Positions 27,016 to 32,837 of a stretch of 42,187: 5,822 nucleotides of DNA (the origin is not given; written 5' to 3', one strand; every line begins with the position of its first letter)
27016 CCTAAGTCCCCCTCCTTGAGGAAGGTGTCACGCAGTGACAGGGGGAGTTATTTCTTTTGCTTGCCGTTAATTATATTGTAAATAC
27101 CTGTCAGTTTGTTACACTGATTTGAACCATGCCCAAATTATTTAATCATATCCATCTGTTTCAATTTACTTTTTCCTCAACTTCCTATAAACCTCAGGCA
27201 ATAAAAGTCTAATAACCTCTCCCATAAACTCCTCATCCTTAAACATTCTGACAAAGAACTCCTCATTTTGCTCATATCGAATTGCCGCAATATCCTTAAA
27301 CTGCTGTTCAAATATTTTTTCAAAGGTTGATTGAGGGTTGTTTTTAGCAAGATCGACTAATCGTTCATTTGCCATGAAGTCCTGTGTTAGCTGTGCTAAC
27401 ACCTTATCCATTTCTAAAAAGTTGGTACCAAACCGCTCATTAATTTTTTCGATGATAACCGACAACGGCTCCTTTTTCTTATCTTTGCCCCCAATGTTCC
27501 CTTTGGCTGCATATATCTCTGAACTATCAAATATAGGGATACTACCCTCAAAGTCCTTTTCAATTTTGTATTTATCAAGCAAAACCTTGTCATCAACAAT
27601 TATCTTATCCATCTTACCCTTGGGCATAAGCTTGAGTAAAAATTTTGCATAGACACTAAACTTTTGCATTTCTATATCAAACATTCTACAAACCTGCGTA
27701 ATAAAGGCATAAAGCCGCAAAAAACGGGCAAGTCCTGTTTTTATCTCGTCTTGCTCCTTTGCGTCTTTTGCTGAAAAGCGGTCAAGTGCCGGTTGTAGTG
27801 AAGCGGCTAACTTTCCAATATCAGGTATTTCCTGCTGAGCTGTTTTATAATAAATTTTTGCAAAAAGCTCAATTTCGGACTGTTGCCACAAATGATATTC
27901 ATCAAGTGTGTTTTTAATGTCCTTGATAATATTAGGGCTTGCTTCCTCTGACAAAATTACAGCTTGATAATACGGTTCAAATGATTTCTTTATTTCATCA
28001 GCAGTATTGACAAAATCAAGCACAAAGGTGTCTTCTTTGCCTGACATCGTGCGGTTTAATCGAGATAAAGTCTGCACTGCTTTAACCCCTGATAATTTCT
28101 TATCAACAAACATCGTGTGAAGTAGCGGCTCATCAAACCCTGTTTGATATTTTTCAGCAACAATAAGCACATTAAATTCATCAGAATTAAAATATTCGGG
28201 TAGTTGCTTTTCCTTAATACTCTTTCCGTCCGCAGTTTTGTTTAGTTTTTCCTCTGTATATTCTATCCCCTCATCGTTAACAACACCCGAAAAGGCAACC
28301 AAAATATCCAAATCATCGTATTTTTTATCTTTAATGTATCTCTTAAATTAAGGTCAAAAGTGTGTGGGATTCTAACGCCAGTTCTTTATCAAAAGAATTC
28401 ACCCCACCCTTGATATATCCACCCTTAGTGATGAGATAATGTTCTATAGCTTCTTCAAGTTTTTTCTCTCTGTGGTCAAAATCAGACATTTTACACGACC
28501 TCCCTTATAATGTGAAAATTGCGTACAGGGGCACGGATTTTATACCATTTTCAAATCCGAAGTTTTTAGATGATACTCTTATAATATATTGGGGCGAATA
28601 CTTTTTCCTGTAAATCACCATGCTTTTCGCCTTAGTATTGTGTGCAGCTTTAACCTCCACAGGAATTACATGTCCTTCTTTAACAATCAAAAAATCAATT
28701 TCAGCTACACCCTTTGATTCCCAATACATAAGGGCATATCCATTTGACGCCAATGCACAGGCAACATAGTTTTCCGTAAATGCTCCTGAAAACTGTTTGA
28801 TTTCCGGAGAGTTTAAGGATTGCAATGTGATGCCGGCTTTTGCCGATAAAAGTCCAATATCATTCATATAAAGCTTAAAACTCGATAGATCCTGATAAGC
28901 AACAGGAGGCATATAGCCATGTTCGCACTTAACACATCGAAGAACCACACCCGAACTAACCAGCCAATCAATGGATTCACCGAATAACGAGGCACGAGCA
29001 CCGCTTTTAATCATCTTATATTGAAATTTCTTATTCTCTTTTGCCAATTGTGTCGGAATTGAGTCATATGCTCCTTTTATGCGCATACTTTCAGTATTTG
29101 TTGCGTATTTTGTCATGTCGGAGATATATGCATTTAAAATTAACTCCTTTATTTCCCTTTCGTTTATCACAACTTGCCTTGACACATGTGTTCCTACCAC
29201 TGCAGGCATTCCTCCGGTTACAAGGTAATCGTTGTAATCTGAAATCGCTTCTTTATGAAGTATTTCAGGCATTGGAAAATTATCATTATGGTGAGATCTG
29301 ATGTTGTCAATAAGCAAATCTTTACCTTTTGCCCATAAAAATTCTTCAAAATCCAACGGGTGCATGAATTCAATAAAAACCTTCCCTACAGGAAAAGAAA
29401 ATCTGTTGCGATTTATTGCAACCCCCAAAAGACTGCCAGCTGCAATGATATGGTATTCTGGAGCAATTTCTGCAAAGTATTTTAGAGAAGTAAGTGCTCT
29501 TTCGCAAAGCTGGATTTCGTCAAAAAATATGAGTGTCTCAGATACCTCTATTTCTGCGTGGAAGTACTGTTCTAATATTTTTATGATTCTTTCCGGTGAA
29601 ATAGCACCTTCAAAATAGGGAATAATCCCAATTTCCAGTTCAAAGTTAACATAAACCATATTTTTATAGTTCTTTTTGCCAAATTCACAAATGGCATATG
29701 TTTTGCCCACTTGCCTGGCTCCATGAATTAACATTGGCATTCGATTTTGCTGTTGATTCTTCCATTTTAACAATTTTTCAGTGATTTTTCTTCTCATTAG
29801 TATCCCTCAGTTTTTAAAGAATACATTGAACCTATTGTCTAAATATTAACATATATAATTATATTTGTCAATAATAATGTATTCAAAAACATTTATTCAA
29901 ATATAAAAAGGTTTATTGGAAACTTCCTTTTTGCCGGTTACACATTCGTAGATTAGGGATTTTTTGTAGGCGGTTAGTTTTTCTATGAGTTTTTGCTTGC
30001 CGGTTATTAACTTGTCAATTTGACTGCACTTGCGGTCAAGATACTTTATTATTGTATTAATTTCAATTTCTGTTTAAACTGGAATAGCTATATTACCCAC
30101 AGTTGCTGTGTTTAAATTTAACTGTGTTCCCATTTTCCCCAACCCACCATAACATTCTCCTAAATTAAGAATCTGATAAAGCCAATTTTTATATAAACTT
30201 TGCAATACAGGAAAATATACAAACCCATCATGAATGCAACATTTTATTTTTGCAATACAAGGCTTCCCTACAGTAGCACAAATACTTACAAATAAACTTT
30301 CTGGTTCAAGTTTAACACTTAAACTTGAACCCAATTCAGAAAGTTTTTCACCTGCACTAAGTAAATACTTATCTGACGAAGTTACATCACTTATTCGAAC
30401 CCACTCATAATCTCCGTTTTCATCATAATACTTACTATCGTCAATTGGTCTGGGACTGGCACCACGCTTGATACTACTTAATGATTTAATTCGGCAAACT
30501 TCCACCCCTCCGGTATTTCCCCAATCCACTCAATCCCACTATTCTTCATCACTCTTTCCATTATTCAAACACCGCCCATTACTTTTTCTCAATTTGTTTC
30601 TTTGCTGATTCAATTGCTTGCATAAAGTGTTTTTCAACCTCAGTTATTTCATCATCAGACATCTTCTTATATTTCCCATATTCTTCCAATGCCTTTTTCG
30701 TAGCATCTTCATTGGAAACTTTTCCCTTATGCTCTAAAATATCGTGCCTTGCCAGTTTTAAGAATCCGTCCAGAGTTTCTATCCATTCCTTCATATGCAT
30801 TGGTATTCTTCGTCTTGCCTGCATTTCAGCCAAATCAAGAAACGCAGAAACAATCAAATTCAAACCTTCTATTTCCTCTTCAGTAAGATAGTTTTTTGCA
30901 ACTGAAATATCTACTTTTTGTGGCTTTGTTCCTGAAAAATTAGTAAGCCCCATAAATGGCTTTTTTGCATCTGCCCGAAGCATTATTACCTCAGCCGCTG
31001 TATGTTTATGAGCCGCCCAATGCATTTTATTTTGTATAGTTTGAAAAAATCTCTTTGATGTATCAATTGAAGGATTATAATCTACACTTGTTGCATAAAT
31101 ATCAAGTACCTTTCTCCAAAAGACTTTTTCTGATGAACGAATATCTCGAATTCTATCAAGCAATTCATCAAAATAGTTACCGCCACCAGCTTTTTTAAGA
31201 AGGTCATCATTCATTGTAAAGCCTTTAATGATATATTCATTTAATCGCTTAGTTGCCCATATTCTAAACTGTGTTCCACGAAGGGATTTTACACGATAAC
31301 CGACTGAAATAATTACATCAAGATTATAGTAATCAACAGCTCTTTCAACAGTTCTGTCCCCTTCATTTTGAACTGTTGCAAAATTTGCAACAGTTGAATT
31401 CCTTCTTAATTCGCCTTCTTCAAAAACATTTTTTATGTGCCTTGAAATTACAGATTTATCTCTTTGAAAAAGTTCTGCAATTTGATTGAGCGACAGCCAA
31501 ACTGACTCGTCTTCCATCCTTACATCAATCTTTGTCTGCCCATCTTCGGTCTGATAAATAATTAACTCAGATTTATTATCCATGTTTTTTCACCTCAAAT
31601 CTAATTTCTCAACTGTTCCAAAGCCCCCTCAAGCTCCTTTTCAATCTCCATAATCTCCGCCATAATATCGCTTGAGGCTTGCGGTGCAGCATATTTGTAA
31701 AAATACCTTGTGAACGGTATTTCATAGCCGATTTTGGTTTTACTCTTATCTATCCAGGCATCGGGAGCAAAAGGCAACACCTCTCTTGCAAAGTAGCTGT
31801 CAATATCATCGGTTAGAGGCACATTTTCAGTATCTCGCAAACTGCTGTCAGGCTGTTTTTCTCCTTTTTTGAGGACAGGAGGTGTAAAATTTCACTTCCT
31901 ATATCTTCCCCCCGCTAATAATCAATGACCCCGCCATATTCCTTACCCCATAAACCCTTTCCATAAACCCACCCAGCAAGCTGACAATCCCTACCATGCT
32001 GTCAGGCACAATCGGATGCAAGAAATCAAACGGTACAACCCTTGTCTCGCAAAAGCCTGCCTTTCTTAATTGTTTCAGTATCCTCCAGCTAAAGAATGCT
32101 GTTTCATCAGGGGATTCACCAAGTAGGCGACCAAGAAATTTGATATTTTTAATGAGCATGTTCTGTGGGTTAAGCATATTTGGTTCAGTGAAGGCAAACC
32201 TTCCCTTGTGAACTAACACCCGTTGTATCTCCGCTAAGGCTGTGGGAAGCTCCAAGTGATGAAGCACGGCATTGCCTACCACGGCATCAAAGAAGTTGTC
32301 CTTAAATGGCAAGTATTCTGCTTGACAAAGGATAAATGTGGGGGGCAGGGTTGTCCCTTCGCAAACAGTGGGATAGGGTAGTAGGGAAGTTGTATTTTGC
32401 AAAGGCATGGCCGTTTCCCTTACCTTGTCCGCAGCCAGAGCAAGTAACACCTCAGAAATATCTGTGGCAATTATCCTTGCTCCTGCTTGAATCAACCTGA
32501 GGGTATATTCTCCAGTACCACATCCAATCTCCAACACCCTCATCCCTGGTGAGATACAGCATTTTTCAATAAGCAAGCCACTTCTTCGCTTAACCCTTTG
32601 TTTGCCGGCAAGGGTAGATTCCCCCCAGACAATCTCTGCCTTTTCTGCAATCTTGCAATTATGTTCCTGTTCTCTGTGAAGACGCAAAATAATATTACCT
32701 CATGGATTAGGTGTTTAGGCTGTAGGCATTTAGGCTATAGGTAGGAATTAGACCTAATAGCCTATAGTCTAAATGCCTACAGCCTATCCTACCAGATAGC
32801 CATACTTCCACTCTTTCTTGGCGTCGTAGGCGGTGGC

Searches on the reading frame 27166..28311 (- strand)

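Call 10: search_protein_families(library=pfam, proteins=[window:27166-28311:-], max_evalue=0.001)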
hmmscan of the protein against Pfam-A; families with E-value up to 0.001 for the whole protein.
window:27166-28311:- (381 aa): 1 family
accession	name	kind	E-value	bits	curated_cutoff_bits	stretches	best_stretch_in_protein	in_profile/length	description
PF22679.2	T1R_D3-like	-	1.2e-13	52.3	27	1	33-98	94-154/158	Type I restriction enzyme subunit R domain 3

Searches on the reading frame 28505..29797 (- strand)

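Call 10: search_protein_families(library=pfam, proteins=[window:28505-29797:-], max_evalue=0.001)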
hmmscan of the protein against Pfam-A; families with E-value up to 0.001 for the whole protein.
window:28505-29797:- (430 aa): 2 families
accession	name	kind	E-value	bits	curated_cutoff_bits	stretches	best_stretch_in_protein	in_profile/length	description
PF13635.12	DUF4143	-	5.7e-28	98.1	28.1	1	226-384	2-159/160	Domain of unknown function (DUF4143)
PF13173.12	AAA_14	-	1.9e-21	76.9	27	1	19-154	2-129/129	AAA domain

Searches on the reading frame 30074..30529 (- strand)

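Call 10: search_protein_families(library=pfam, proteins=[window:30074-30529:-], max_evalue=0.001)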
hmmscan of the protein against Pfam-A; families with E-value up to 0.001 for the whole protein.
window:30074-30529:- (151 aa): 1 family
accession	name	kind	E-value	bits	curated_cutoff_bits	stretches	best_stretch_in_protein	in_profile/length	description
PF01420.25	Methylase_S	-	6e-05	23.8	22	1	9-151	4-136/168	Type I restriction modification DNA specificity domain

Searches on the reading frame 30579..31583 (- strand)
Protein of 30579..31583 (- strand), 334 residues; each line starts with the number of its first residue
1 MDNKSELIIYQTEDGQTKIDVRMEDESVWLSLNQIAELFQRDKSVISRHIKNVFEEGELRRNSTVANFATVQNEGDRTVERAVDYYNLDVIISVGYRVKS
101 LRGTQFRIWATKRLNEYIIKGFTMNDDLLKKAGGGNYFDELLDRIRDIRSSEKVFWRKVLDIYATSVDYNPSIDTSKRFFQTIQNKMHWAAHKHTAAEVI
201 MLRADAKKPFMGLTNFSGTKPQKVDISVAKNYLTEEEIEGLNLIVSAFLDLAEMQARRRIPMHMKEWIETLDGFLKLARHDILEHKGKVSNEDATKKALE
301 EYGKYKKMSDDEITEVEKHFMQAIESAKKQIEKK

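Call 10: search_protein_families(library=pfam, proteins=[window:30579-31583:-], max_evalue=0.001)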
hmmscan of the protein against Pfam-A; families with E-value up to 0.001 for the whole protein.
window:30579-31583:- (334 aa): 2 families
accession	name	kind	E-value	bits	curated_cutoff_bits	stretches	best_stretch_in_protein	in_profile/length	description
PF13310.11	Virulence_RhuM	-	9.6e-112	372.8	33.7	1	63-309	1-248/252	Virulence protein RhuM family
PF13936.12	HTH_38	-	0.00048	20.2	27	0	30-51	21-42/44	Helix-turn-helix domain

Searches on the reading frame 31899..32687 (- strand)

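Call 10: search_protein_families(library=pfam, proteins=[window:31899-32687:-], max_evalue=0.001)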
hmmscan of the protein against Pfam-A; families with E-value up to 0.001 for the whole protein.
window:31899-32687:- (262 aa): 7 families
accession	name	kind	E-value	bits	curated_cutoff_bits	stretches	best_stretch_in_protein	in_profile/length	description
PF08241.18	Methyltransf_11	-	3.5e-20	72.9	21.2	1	52-166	1-95/95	Methyltransferase domain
PF13649.12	Methyltransf_25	-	2.7e-17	63.7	27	2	51-93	1-45/97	Methyltransferase domain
PF13847.12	Methyltransf_31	-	9.6e-14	51.7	27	2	46-88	2-47/145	Methyltransferase domain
PF08242.18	Methyltransf_12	-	2e-10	41.7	30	1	52-164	1-98/98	Methyltransferase domain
PF13489.12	Methyltransf_23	-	1.4e-09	38.3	27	1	45-184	20-134/164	Methyltransferase domain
PF01209.24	Ubie_methyltran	-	1.6e-08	34.6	20.1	1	39-168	39-153/233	ubiE/COQ5 methyltransferase family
PF02353.26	CMAS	-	6.8e-07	29.3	27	1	23-105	40-121/273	Mycolic acid cyclopropane synthetase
